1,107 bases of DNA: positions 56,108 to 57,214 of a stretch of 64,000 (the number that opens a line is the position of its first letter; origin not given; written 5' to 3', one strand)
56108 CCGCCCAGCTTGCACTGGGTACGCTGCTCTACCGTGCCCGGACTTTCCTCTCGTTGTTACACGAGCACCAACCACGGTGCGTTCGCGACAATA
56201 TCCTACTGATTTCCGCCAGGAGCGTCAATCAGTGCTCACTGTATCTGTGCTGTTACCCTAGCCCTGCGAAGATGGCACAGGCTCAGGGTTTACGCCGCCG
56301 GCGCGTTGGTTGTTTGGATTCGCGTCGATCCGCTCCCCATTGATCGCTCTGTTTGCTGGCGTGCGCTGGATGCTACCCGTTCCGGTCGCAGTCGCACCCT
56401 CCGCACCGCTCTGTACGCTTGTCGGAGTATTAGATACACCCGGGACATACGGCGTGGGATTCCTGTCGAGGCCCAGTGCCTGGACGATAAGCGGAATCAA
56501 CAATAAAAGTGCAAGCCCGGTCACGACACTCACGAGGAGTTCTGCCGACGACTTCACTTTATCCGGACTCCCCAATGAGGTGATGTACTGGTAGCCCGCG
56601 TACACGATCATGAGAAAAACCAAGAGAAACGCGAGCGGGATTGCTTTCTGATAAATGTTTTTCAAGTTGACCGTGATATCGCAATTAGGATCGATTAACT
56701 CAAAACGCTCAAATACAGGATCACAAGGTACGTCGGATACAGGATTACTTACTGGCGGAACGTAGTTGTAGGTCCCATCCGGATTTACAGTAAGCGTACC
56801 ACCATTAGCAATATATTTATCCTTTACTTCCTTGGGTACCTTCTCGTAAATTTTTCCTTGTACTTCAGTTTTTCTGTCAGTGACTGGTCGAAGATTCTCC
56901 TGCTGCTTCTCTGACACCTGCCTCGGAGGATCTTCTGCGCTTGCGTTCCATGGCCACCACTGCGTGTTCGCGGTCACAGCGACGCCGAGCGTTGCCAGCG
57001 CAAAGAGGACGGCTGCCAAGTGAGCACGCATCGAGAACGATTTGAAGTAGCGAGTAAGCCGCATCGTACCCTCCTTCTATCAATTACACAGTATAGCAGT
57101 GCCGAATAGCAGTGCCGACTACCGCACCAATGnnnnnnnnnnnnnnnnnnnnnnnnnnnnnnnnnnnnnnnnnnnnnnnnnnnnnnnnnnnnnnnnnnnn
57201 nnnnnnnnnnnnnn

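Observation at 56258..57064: AT-rich (~42% GC) core inside a gene next to rnpB/tRNA-Gln suggests horizontally acquired surface protein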

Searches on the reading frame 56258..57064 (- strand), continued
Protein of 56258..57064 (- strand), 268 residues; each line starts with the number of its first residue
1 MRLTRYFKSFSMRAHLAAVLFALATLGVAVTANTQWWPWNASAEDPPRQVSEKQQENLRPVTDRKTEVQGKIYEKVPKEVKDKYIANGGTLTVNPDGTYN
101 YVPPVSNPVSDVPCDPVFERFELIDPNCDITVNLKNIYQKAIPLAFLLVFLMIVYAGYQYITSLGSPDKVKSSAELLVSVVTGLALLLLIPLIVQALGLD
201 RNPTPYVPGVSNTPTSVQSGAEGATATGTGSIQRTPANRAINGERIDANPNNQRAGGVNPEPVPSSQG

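Call 67: search_protein_families(library=pfam, proteins=[L018:3517-3903:+, L018:3866-5341:+, L018:5338-5856:+, L018:5831-6463:+, L018:6460-8178:+], max_evalue=0.01)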
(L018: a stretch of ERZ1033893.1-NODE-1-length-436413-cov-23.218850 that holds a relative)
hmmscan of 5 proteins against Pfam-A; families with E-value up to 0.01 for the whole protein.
L018:3517-3903:+ (128 aa): 4 families
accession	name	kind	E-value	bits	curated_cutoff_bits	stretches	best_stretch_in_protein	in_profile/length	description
PF18895.5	T4SS_pilin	-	2.3e-15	56.8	26.6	1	48-118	2-71/71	Type IV secretion system pilin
PF04956.18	TrbC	-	8.6e-08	32.7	27.9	1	19-113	6-93/98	TrbC/VIRB2 pilin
PF02322.20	Cyt_bd_oxida_II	-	0.0023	17.8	35.6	1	26-115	127-208/302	Cytochrome bd terminal oxidase subunit II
PF19862.4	DUF6336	-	0.0094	16.7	25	0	57-120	41-103/128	Family of unknown function (DUF6336)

L018:3866-5341:+ (491 aa): 2 families
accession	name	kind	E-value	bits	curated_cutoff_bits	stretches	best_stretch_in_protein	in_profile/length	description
PF18895.5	T4SS_pilin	-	3.7e-09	37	26.6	1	43-100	15-71/71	Type IV secretion system pilin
PF04610.19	TrbL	-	4.4e-05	23.8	25.9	1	258-376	94-209/215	TrbL/VirB6 plasmid conjugal transfer protein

L018:5338-5856:+ (172 aa): 1 family
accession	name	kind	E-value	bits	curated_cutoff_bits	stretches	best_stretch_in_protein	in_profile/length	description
PF12666.12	PrgI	-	1.8e-05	25.6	27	1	7-88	2-82/91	PrgI family protein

L018:5831-6463:+ (210 aa): 0 families

L018:6460-8178:+ (573 aa): 4 families
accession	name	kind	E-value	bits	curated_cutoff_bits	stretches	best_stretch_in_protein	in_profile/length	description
PF19044.6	P-loop_TraG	-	3.9e-22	78.9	25.8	1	255-552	25-349/413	TraG P-loop domain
PF12846.13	AAA_10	-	8.5e-18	65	27.5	1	260-538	22-319/362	AAA-like domain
PF01935.23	DUF87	-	2.2e-08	34.9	23.2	1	265-374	29-145/220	Helicase HerA, central domain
PF03135.19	CagE_TrbE_VirB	-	0.0022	18.4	21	0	60-185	64-177/204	CagE, TrbE, VirB family, component of type IV transporter system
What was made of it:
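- On Pfam PF18895 T4SS_pilin (VirB2-like pilins of Patescibacteria and monoderms): L018 encodes the pilin, a hairpin-TrbL/VirB6 fusion, PrgI and VirB4 (call 67).
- That cluster (L018) runs pilin, hairpin-VirB6 fusion, PrgI, then VirB4 (call 67). Family members in T4SS clusters are pilin-sized, and one matches Pfam TrbC/VirB2 (call 67).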

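Call 77: search_protein_families(library=pfam, proteins=[P0002, P0003, P0004, P0006, P0007, P0008, P0009], max_evalue=0.1)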
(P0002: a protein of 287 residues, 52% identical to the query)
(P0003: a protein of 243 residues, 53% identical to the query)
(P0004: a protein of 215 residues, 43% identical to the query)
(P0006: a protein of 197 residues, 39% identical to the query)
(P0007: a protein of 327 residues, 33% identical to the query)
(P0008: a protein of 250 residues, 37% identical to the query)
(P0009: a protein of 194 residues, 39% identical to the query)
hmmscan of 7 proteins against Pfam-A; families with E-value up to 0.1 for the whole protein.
P0002 (287 aa): 2 families
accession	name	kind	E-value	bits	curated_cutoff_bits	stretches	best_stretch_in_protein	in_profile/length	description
PF18895.5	T4SS_pilin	-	1.5e-06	28.6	26.6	1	139-205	6-71/71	Type IV secretion system pilin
PF21827.1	New_glue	-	0.039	14.1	31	0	193-243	6-50/94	New glue protein family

P0003 (243 aa): 1 family
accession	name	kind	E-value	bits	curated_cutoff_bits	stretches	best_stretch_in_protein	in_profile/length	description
PF18895.5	T4SS_pilin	-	1.4e-07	31.9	26.6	1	150-217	5-71/71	Type IV secretion system pilin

P0004 (215 aa): 4 families
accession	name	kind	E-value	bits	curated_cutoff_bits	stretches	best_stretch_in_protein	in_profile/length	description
PF18895.5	T4SS_pilin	-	4.6e-05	23.8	26.6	1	99-155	16-71/71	Type IV secretion system pilin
PF07907.16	YibE_F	-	0.0044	17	27.2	1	75-150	158-234/241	YibE/F-like protein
PF13190.11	PDGLE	-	0.036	14.3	27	0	15-116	6-94/102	PDGLE domain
PF08395.17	7tm_7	-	0.072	12.8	26.6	1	87-152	227-289/370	7tm Chemosensory receptor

P0006 (197 aa): 1 family
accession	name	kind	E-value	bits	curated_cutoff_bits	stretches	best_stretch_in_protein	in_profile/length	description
PF18895.5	T4SS_pilin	-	0.00071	20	26.6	1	127-193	5-70/71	Type IV secretion system pilin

P0007 (327 aa): 1 family
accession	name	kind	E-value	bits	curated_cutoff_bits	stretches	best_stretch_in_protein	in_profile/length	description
PF18895.5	T4SS_pilin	-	9.2e-08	32.5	26.6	1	204-258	18-71/71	Type IV secretion system pilin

P0008 (250 aa): 3 families
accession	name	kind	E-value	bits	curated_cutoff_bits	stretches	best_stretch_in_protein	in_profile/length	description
PF18895.5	T4SS_pilin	-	1.1e-07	32.3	26.6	1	141-196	17-71/71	Type IV secretion system pilin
PF04956.18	TrbC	-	0.094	13.4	27.9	0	120-186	34-88/98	TrbC/VIRB2 pilin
PF12730.13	ABC2_membrane_4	-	0.097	13.1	27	0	133-198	6-69/179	ABC-2 family transporter protein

P0009 (194 aa): 2 families
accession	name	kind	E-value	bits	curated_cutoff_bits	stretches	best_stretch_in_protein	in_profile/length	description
PF18895.5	T4SS_pilin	-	5.4e-09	36.4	26.6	1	95-160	7-71/71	Type IV secretion system pilin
PF24999.1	LAMB4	-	0.036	14.4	27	1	84-105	28-49/66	Laminin subunit beta-4-like domain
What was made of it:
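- On Pfam PF18895 T4SS_pilin (VirB2-like pilins of Patescibacteria and monoderms): 8 of 11 orthologues tested are above the cutoff, and PF18895 is the top family in all (call 77).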

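Call 90: predict_structure(alignment_id=A4)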
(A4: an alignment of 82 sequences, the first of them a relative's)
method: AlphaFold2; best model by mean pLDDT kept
length: 268 residues; sequences in the alignment: 82
mean_pLDDT: 70.0   pTM: 0.45
mean pLDDT of the five models: 70.0, 69.9, 69.8, 69.1, 68.5
residues with pLDDT >= 90: 45; 70-90: 94; 50-70: 72; < 50: 57
segments of 3 or more residues with pLDDT < 50: 41-44, 47-49, 53-66, 213-227, 229-236, 240-243, 256-258
pLDDT, mean of each block of 10 residues (from residue 1): 61 80 78 58 47 48 47 72 79 84 67 76 89 87 90 94 94 94 91 84 61 49 45 47 51 52 65
secondary structure, 60 per line:
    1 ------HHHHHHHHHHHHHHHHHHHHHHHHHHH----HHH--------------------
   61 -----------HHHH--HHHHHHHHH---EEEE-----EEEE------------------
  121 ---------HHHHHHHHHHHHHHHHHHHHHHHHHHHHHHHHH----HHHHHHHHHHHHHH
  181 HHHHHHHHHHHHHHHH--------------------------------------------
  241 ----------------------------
elements in order: H7-33 H72-75 H78-86 E90-93 E99-102 H130-162 H167-196
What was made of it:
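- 56726..56935 (-): Hypervariable N-terminal ectodomain, aa 44-113. It holds most of the AT-rich core and the module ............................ (a helix plus a beta-hairpin). AF2 predicts H78-86, E90-93 and E99-102 at pLDDT 72-84 (call 90).
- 56474..56665 (-): T4SS_pilin hairpin, aa 134-197: two transmembrane helices joined by the short basic loop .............. AF2 pLDDT is 87-94 with the deep alignment (call 90).
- On Pfam PF18895 T4SS_pilin (VirB2-like pilins of Patescibacteria and monoderms): AF2 predicts helices 130-162 and 167-196 at pLDDT 87-94 (call 90).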

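Call 93: fold_search(model_id=the predicted structure, library=pdb)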
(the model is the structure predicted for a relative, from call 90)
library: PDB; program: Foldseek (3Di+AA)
matches with E <= 10: 104; with E <= 0.001: 0
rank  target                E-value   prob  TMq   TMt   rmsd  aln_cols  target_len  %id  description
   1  2w1t_A                1.5e+00  0.15  0.09  0.12   5.1        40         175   20  Crystal Structure of B. subtilis SpoVT (released 2008-11-18)
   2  2y3h_B                2.1e+00  0.38  0.20  0.45   8.7        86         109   10  E63Q mutant of Cupriavidus metallidurans CH34 CnrXs (released 2011-03-30)
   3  7aoi_XF               2.1e+00  0.28  0.15  0.24  13.1        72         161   18  Trypanosoma brucei mitochondrial ribosome large subunit assembly intermediate (released 2020-12-02)
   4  5yje_A                2.1e+00  0.03  0.09  0.08  21.4       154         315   14  Crystal structure of HIRA(644-1017) (released 2018-06-20)
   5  6rh8_A                2.9e+00  0.41  0.22  0.25   5.2        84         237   19  Revisiting pH-gated conformational switch. Complex HK853 mutant H260A -RR468 mutant D53A pH 5.3 (released 2020-02-19)
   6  8wz5_A                2.9e+00  0.06  0.12  0.08  15.2        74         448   11  Cryo-EM structure of prefusion-stabilized RSV F (DS-Cav1 sc9-10 strain: B18537) in complex with humanized nAb 5B11 (released 2024-11-13)
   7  9dxd_A                2.9e+00  0.06  0.15  0.09  18.2       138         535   14  attLmm bound serine integrase and RDF complex in the pre-rotation state (released 2026-01-21)
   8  1p65_A                3.1e+00  0.14  0.09  0.32   6.1        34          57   20  Crystal structure of the nucleocapsid protein of porcine reproductive and respiratory syndrome virus (PRRSV) (released 2003-11-25)
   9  6cfw_C                3.1e+00  0.12  0.19  0.37   4.7        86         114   19  cryoEM structure of a respiratory membrane-bound hydrogenase (released 2018-05-23)
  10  3epv_C                3.5e+00  0.51  0.19  0.45   3.0        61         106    8  X-ray Structure of the Metal-sensor CnrX in both the Apo- and Copper-bound Forms (released 2008-11-25)
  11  3zg1_A                3.5e+00  0.51  0.19  0.44   3.0        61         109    8  NI-BOUND FORM OF M123A MUTANT OF CUPRIAVIDUS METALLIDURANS CH34 CNRXS (released 2013-10-23)
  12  3l9f_A                3.5e+00  0.09  0.19  0.27  26.0       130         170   11  The Crystal Structure of smu.1604c from Streptococcus mutans UA159 (released 2011-01-05)
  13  6oe4_A                3.5e+00  0.06  0.12  0.08  14.6        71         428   14  Prefusion RSV F monomer bound by neutralizing antibody CR9501 (released 2019-04-17)
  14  9ore_B                3.5e+00  0.02  0.08  0.06  19.4        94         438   15  CryoEM structure of 4F11 Fab bound to stabilized MPV-2c HMPV preF (released 2025-07-30)
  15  6azr_A                3.8e+00  0.41  0.23  0.26   3.1        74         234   18  Crystal structure of the T264A HK853cp-BeF3-RR468 complex (released 2017-12-27)
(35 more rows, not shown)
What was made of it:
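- On Pfam PF04956 TrbC/VirB2 (classical conjugative pilins): Foldseek E is 5.5 (call 93).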

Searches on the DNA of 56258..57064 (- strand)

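Call 19: search_rna_families(sources=[L002, L003, L004, L005, L001], threshold=gathering)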
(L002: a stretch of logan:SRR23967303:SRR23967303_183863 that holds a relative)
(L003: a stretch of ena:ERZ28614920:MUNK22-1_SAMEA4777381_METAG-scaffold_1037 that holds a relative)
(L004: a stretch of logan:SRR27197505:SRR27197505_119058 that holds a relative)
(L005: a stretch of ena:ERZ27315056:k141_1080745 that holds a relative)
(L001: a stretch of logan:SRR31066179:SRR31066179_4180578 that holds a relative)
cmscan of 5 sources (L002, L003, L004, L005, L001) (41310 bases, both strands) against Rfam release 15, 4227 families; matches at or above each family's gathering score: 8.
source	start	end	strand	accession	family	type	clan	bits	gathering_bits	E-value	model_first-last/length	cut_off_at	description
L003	10555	10897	+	RF00010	RNaseP_bact_a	Gene; ribozyme;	CL00002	164.4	100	2.1e-51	1-367/367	no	Bacterial RNase P class A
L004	6296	6638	+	RF00010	RNaseP_bact_a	Gene; ribozyme;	CL00002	164.4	100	2.1e-51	1-367/367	no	Bacterial RNase P class A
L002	10776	11123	+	RF00010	RNaseP_bact_a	Gene; ribozyme;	CL00002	163.2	100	5.3e-51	1-367/367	no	Bacterial RNase P class A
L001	1119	1466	+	RF00010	RNaseP_bact_a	Gene; ribozyme;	CL00002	160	100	6.7e-50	1-367/367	no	Bacterial RNase P class A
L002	4329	4402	-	RF00005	tRNA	Gene; tRNA;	CL00001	72.2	29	5.1e-14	1-71/71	no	tRNA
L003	4260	4333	-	RF00005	tRNA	Gene; tRNA;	CL00001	72.2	29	5.1e-14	1-71/71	no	tRNA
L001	1512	1582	+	RF00005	tRNA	Gene; tRNA;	CL00001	63.5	29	1.3e-11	1-71/71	no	tRNA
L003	10955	11025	+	RF00005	tRNA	Gene; tRNA;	CL00001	63.3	29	1.4e-11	1-71/71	no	tRNA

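Call 63: search_rna_families(sources=[L006, L007, L008, L011, L014, L017, L018, L019, L020, L021, L022, L023], threshold=gathering)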
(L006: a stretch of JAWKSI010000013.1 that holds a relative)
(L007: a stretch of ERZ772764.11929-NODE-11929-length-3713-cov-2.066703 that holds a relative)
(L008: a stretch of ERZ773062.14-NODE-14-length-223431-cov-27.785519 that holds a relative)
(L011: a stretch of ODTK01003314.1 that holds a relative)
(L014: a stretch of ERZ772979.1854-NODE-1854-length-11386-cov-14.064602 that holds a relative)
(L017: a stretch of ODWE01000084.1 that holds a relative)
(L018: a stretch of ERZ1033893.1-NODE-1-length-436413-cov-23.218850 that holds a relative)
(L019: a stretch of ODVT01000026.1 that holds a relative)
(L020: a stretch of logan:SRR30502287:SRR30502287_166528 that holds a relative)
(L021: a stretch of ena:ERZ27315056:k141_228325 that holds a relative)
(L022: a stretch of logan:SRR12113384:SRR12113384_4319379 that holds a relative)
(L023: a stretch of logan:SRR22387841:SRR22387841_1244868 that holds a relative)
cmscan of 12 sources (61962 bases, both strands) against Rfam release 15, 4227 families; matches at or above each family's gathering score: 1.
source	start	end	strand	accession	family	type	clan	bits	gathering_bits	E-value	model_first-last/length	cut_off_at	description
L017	3187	3259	-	RF00005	tRNA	Gene; tRNA;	CL00001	45.6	29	1.6e-06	1-71/71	no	tRNA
